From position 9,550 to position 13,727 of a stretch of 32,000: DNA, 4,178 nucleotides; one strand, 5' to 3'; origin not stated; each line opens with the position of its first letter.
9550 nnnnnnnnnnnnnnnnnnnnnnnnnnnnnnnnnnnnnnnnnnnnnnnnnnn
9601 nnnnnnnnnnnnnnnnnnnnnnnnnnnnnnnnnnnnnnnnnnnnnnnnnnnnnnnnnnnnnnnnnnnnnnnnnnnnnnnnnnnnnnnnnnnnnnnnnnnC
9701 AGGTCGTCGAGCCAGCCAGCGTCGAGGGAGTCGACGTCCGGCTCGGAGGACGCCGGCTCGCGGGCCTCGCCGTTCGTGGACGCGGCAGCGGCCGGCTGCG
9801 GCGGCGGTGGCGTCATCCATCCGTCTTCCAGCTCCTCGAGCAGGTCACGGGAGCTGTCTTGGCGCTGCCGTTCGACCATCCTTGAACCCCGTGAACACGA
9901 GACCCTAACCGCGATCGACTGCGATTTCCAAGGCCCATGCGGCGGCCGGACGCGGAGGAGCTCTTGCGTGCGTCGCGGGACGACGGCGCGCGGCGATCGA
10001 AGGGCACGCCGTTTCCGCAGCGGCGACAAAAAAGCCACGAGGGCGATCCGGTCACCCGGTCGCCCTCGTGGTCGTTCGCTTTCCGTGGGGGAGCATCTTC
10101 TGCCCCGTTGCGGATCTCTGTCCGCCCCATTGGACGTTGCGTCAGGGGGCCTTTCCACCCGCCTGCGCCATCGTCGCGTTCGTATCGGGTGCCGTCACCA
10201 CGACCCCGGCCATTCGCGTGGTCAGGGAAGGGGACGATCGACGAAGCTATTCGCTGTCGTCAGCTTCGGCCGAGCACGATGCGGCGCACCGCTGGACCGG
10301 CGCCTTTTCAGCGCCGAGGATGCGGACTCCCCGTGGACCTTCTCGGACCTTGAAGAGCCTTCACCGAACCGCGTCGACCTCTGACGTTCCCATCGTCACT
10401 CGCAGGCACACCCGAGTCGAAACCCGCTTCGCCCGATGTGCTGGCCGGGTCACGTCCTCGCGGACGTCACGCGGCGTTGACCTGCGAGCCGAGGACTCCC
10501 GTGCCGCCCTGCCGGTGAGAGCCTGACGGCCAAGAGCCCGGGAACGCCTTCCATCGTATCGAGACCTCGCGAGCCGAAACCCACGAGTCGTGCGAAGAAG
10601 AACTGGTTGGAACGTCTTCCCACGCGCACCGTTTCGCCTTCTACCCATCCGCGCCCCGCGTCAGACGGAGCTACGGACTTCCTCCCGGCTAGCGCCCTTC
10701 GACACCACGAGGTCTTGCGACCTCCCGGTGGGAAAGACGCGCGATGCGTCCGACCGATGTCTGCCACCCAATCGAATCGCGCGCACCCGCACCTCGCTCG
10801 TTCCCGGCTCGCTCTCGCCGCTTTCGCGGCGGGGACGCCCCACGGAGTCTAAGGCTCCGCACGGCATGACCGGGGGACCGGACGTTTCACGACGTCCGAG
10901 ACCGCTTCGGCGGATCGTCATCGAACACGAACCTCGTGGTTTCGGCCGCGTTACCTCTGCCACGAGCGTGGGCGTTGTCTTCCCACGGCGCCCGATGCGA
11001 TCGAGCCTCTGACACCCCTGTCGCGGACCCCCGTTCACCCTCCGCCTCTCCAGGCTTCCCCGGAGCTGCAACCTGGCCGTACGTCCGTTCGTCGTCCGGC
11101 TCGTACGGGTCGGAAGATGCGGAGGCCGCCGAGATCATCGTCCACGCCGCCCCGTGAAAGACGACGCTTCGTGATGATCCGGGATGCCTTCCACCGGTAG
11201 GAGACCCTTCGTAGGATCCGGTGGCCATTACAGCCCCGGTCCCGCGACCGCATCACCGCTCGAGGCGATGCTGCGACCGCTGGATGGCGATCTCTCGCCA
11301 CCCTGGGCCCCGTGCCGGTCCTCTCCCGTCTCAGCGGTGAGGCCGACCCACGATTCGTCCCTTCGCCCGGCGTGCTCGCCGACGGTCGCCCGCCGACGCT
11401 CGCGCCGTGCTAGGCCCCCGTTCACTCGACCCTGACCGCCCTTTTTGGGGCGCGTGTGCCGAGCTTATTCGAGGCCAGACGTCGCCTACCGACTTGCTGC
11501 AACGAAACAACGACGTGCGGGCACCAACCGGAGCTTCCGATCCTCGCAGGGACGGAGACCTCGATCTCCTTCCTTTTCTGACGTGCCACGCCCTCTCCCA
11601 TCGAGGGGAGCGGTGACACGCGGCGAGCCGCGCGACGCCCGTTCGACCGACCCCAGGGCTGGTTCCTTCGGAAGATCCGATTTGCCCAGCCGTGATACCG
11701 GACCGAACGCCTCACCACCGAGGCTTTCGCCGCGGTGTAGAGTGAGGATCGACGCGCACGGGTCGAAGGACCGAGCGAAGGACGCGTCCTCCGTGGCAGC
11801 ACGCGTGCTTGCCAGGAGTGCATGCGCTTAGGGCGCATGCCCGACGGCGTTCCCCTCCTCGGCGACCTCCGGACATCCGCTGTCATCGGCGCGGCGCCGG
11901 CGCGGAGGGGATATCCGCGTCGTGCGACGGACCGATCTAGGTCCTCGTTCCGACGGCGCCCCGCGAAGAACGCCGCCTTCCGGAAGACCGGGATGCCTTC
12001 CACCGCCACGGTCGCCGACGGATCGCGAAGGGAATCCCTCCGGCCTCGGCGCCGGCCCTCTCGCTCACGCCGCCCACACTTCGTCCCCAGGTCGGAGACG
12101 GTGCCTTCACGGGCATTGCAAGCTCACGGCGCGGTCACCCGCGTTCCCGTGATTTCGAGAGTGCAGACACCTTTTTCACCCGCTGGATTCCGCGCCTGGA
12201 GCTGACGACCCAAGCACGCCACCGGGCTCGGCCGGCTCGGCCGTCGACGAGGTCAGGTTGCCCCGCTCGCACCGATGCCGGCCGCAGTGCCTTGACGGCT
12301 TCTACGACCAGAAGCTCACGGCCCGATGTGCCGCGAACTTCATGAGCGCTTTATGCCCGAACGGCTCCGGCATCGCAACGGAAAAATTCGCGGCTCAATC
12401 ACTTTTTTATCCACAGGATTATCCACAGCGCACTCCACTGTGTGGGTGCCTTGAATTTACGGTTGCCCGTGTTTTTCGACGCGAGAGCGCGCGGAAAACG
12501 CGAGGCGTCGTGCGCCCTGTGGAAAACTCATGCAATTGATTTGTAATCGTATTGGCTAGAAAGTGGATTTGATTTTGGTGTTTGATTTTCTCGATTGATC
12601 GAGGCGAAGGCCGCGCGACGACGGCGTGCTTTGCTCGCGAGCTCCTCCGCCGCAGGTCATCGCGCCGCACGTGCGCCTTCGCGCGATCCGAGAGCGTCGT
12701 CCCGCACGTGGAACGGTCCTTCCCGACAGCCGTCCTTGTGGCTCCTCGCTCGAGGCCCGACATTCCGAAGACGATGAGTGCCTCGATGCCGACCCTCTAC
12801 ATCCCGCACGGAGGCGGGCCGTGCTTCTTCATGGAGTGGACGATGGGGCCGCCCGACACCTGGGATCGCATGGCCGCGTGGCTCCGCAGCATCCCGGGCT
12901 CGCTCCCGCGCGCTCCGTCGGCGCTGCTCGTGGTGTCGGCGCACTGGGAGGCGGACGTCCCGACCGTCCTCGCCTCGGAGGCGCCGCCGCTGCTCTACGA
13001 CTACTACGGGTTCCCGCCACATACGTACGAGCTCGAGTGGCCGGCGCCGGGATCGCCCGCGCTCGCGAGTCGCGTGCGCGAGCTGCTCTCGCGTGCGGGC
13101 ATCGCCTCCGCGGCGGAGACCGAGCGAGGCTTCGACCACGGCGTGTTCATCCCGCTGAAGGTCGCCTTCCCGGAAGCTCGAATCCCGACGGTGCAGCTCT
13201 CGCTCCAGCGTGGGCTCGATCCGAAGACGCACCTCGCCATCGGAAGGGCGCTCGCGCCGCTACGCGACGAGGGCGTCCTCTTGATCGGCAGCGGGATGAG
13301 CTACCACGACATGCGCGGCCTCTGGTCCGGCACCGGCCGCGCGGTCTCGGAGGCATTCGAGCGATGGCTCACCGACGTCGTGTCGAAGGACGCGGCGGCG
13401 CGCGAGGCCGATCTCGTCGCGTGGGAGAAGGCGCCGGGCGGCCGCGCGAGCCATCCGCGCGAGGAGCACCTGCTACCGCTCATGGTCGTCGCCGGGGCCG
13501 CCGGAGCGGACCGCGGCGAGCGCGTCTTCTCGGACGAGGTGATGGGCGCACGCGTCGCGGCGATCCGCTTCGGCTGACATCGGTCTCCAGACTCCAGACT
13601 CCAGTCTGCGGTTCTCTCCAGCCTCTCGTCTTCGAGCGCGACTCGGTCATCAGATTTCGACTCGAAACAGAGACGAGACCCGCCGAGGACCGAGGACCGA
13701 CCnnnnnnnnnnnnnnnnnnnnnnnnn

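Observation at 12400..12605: oriC-like module (perfect DnaA boxes plus AT-rich 13-mers) with no dnaA/dnaN nearby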

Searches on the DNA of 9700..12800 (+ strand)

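Call 19: search_rna_families(source=window, start=9700, end=12800, threshold=evalue, max_evalue=10)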
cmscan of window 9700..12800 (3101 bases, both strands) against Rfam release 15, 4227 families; matches with E-value up to 10: 4.
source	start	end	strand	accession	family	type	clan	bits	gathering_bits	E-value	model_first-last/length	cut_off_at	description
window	10039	10067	+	RF01837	toga_FSE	Cis-reg; frameshift_element;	-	21.1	40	0.73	1-29/29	no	togavirus ribosomal frameshift element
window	12231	12282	+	RF03425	mir-1292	Gene; miRNA;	-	20.8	90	3.4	1-66/66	no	mir-1292 microRNA precursor family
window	12057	12113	-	RF01276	sR53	Gene; snRNA; snoRNA; CD-box;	-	15.8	49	1.8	1-60/60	no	Small nucleolar RNA sR53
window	12594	12667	-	RF02275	Hammerhead_HH9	Gene; ribozyme;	CL00010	14.9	52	6.4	1-77/77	no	Hammerhead ribozyme HH9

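Call 78: search_dna_similar(query=window:10000-12700:+, collection=plasmids, mode=distant, max_rows=10)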
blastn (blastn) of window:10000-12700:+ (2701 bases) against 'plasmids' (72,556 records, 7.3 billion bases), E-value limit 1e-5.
No match.

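Call 79: search_dna_similar(query=window:10000-12700:+, collection=phages, mode=distant, max_rows=10)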
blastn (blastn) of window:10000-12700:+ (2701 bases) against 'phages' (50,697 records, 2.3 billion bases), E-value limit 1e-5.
No match.

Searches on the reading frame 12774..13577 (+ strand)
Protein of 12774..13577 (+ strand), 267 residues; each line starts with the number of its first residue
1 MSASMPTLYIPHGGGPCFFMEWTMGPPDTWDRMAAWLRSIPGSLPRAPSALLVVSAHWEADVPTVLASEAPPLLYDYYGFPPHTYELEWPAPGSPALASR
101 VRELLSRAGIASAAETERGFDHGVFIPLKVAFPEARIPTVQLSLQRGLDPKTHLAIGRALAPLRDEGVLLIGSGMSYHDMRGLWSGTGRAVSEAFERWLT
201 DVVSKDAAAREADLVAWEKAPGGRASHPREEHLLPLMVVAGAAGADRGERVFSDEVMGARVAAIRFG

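Call 8: search_protein_families(library=pfam, proteins=[window:12774-13577:+], max_evalue=0.01)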
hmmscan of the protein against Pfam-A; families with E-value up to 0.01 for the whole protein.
window:12774-13577:+ (267 aa): 1 family
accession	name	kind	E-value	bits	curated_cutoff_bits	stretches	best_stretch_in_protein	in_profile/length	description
PF02900.23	LigB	-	1.5e-27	96.8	26.3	1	38-249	36-250/269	Catalytic LigB subunit of aromatic ring-opening dioxygenase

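Call 10: find_encoding_contigs(protein=window:12774-13577:+, flank=10000, max_places=10)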
Protein window:12774-13577:+ (267 aa): no gene with exactly this product is on record in the collection.

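Call 12: find_related_loci(query=window:12774-13577:+, collection=genome_contigs, flank=10000)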
Query window:12774-13577:+ (267 aa) in genome_contigs; peptide patterns used: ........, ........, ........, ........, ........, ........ (x = any residue, [..] = any of these).
155 stretches matched a pattern; 75 encode a relative of the query (tblastn E <= 1e-3); 75 distinct loci.
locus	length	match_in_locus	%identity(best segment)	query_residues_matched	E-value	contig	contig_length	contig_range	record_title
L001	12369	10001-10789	75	5-267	3e-132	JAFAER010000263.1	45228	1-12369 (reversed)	MAG: Proteobacteria bacterium isolate OH_SBlB_141 k127_1435815, whole genome shotgun sequence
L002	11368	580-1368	73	5-267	2e-132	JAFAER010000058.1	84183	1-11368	MAG: Proteobacteria bacterium isolate OH_SBlB_141 k127_1443442, whole genome shotgun sequence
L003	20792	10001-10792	72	5-267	5e-126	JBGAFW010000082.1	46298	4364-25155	MAG: Labilithrix sp. isolate MAG_MBR_H125.011 MBRH125-11_opera_contig_2227, whole genome shotgun sequence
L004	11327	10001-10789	73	5-267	5e-126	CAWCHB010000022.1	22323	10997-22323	MAG: uncultured Alphaproteobacteria bacterium isolate MFD01275.bin.2.166 genome assembly, contig: contig_39913, whole ge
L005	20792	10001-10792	74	5-267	8e-125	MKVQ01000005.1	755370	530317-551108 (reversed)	MAG: Myxococcales bacterium 68-20 scnpilot_expt_750_bf_scaffold_12, whole genome shotgun sequence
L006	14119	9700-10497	72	2-267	2e-123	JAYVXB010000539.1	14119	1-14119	MAG: Deltaproteobacteria bacterium isolate GL85_DN_concoct_11 GL85_DN_concoct_11_538, whole genome shotgun sequence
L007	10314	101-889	68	5-267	5e-122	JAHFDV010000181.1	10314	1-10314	MAG: Myxococcales bacterium isolate nzgw253 NODE_12746_length_10315_cov_2.964097, whole genome shotgun sequence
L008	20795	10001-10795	70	3-267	2e-120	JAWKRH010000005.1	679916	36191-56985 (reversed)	MAG: Polyangiaceae bacterium isolate BC1.60 BC1.60.fa-5, whole genome shotgun sequence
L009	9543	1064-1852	70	5-267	2e-120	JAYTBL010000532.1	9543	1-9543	MAG: Polyangiaceae bacterium isolate GFS_14252 GFS_14252_531, whole genome shotgun sequence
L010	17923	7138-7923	68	6-267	2e-118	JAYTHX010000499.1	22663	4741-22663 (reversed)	MAG: Polyangiaceae bacterium isolate GFS_2591 GFS_2591_498, whole genome shotgun sequence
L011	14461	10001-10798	70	2-267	7e-115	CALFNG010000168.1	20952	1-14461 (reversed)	MAG TPA_asm: uncultured Myxococcales bacterium isolate ERR1035438_bin.42_CONCOCT_v1.1_MAG genome assembly, contig: ERZ17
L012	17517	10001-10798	64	2-267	5e-112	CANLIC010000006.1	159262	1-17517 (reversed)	MAG: Myxococcales bacterium isolate TH-Jun18-32 genome assembly, contig: TH-Jun18-C77, whole genome shotgun sequence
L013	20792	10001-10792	68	2-267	1e-111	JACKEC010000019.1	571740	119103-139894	MAG: Sandaracinaceae bacterium isolate HK-STAS-MYXO-23 HK-STAS-MYXO-23_19, whole genome shotgun sequence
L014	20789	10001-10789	63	5-267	8e-110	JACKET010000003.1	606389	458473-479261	MAG: Alphaproteobacteria bacterium isolate HK-STAS-MYXO-41 HK-STAS-MYXO-41_3, whole genome shotgun sequence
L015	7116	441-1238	60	2-267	3e-109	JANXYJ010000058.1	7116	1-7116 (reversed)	MAG: Terriglobia bacterium isolate GL140_3_metabat_37_sub GL140_3_k141_2502724, whole genome shotgun sequence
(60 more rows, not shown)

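Call 80: search_protein_families(library=pfam, proteins=[L001:8626-9147:-, L001:7913-8374:-, L001:7081-7890:-], max_evalue=0.01)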
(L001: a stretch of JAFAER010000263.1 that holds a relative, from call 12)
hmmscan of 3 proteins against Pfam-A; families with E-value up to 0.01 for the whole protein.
L001:8626-9147:- (173 aa): 1 family
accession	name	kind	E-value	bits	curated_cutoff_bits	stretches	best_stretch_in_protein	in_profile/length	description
PF00072.30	Response_reg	-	4.8e-23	81.9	30.2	1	53-164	1-110/111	Response regulator receiver domain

L001:7913-8374:- (153 aa): 0 families

L001:7081-7890:- (269 aa): 1 family
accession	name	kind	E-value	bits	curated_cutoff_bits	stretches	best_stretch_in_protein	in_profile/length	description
PF05764.18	YL1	-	0.00097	19.7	29.2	1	91-192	34-142/239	YL1 nuclear protein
